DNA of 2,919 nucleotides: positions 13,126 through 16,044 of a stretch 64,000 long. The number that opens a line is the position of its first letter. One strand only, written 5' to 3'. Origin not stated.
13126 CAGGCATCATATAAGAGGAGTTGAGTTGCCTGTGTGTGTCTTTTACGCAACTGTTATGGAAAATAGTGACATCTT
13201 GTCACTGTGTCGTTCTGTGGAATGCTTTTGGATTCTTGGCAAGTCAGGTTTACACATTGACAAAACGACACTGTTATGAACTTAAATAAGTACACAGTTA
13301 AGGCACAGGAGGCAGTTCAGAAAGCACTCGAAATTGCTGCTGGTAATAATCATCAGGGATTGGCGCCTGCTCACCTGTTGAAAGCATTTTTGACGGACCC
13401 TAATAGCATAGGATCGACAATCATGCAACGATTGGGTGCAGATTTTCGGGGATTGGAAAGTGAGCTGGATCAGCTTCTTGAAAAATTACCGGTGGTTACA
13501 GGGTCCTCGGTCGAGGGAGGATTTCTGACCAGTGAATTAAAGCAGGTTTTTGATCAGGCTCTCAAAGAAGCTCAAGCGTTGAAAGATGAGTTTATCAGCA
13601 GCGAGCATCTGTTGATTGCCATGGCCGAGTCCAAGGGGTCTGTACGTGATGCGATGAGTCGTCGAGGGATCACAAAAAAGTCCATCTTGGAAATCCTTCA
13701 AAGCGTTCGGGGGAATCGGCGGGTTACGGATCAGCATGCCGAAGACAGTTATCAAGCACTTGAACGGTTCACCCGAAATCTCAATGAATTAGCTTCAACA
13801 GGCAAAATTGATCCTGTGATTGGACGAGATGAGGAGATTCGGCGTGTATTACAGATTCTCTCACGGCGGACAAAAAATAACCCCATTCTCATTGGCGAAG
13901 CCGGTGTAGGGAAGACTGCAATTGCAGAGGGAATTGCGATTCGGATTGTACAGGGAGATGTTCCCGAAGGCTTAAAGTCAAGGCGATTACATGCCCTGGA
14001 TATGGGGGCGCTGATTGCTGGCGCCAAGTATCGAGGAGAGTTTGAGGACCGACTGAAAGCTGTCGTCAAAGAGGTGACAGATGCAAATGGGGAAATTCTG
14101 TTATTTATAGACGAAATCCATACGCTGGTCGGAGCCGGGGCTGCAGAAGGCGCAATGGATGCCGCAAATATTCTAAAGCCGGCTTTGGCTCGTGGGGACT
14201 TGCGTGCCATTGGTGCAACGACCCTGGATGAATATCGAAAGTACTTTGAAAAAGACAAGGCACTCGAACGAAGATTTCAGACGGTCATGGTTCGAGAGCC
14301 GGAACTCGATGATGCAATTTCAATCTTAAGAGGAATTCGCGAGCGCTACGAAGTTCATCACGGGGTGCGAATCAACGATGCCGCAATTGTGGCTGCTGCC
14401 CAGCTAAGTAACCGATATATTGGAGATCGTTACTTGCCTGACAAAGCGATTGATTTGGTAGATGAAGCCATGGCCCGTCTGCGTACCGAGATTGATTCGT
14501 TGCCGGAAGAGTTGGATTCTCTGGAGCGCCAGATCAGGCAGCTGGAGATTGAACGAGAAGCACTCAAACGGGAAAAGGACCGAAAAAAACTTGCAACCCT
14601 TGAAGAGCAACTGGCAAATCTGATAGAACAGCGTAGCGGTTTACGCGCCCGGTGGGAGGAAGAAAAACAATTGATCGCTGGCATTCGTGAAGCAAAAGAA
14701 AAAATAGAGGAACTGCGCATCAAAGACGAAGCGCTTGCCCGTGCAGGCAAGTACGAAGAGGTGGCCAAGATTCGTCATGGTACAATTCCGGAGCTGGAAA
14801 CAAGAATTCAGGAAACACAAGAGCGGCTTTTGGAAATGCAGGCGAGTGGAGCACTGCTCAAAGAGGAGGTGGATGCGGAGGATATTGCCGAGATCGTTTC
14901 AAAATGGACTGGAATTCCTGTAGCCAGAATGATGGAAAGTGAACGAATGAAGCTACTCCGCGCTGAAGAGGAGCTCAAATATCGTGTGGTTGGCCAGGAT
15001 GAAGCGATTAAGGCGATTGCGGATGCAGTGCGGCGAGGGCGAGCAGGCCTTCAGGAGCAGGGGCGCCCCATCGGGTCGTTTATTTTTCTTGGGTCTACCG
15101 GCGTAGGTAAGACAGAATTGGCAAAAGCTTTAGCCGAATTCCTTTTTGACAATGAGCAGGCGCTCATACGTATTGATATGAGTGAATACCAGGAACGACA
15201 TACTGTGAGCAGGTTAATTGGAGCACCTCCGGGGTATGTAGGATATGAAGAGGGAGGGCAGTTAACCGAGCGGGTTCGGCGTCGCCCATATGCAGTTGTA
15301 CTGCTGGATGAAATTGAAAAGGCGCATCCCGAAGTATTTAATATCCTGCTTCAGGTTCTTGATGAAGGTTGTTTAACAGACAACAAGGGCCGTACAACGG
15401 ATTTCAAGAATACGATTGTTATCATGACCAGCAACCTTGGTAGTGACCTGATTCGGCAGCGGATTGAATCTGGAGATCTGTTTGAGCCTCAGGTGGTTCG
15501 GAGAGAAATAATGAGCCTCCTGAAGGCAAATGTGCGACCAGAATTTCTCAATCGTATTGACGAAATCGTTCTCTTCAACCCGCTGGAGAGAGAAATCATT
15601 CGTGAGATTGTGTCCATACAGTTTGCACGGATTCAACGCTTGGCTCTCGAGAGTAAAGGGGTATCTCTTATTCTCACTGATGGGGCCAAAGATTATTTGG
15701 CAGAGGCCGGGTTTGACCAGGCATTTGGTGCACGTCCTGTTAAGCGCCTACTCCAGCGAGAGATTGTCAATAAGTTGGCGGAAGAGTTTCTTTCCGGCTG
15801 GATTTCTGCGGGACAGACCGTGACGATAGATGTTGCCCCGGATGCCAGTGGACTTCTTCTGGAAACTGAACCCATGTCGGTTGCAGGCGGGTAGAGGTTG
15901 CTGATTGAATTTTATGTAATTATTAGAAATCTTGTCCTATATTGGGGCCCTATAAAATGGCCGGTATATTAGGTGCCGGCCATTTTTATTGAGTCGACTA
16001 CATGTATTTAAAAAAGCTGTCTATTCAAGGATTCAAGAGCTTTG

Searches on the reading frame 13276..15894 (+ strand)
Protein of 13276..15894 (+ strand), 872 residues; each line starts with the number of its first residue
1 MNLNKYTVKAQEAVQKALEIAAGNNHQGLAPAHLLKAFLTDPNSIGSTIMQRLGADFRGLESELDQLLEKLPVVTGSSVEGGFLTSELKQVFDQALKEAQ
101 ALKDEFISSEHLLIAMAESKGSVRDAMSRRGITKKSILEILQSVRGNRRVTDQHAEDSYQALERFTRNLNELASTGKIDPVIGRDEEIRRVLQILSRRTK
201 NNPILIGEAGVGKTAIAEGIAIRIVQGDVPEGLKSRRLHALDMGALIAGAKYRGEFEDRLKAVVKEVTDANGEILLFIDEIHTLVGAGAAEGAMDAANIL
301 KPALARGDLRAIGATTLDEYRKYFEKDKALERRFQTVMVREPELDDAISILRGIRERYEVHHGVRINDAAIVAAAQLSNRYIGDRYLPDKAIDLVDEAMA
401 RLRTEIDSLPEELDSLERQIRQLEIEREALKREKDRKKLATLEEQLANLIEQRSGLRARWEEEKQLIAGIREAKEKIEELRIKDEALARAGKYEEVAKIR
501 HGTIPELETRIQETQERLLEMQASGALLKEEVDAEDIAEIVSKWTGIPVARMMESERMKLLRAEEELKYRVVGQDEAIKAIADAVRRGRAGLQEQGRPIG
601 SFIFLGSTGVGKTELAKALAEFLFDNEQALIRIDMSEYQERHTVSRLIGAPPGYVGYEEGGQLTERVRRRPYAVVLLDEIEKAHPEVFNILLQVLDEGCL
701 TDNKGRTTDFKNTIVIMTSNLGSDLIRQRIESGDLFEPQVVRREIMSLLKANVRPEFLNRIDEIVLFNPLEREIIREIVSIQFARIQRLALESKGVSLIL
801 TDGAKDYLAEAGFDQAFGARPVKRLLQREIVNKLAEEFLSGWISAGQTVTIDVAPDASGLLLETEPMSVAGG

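Call 60: find_encoding_contigs(protein=window:13276-15894:+, flank=6000, max_places=10)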
Protein window:13276-15894:+ (872 aa): 2 contigs read that carry it; 2 places shown.
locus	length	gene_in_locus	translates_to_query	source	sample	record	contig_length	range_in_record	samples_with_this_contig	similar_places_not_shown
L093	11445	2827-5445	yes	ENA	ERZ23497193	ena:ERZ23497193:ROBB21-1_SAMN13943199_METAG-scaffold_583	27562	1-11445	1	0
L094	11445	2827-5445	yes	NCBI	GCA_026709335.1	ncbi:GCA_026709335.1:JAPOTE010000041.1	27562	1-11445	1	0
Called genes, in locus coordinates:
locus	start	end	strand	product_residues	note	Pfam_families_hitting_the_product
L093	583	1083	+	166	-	PF14280:DUF4365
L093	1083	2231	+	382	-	-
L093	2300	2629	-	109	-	-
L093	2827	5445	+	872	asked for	PF02861:Clp_N, PF00004:AAA, PF17871:AAA_lid_9, PF00158:Sigma54_activat (weak), PF07724:AAA_2, PF00004:AAA, PF07728:AAA_5, PF10431:ClpB_D2-small, +5 more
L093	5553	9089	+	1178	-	PF02463:SMC_N, PF13175:AAA_15, PF13304:AAA_21 (weak), PF13476:AAA_23 (weak), PF06470:SMC_hinge, PF13304:AAA_21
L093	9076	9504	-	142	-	PF01042:Ribonuc_L-PSP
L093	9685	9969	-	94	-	-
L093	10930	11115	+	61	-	PF07432:Hc1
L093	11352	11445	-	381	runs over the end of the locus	PF12704:MacB_PCD, PF02687:FtsX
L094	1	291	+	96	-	?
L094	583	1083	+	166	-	PF14280:DUF4365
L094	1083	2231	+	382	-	-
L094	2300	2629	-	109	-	-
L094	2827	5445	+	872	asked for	PF02861:Clp_N, PF00004:AAA, PF17871:AAA_lid_9, PF00158:Sigma54_activat (weak), PF07724:AAA_2, PF00004:AAA, PF07728:AAA_5, PF10431:ClpB_D2-small, +5 more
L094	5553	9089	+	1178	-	PF02463:SMC_N, PF13175:AAA_15, PF13304:AAA_21 (weak), PF13476:AAA_23 (weak), PF06470:SMC_hinge, PF13304:AAA_21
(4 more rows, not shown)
